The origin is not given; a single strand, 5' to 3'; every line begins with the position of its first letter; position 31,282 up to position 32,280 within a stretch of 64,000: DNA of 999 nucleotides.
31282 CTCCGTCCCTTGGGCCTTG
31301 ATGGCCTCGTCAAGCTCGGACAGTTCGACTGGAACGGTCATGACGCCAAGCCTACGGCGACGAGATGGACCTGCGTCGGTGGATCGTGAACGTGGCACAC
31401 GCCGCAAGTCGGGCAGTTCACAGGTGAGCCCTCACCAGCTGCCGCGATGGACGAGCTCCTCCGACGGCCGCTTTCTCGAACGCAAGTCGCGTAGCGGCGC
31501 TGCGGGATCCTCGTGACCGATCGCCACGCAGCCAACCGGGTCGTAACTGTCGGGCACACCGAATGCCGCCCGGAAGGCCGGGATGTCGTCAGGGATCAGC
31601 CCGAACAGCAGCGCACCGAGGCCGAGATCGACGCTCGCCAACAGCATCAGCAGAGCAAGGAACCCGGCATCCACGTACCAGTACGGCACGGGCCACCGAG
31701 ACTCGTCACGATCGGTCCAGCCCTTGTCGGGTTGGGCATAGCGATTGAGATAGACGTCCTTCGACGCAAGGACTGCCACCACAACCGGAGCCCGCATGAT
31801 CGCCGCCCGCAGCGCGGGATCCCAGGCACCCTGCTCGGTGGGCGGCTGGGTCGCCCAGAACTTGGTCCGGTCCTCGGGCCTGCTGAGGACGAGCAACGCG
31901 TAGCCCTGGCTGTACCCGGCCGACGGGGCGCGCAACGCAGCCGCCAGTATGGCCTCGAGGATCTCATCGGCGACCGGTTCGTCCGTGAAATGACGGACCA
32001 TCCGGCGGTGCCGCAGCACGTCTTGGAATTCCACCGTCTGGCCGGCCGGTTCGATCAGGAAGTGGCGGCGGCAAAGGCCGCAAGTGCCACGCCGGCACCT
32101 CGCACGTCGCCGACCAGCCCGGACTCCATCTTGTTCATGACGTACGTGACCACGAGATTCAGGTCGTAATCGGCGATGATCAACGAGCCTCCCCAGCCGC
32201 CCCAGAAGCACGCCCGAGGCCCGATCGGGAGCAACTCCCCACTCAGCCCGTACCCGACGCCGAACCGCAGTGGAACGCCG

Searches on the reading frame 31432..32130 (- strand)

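Call 60: search_protein_families(library=pfam, proteins=[window:31432-32130:-], max_evalue=0.001)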
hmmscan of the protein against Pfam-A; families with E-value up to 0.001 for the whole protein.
window:31432-32130:- (232 aa): 1 family
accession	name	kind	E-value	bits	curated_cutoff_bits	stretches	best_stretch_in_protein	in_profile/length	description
PF00881.29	Nitroreductase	-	2.5e-22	80.3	23.5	1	39-206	1-167/167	Nitroreductase family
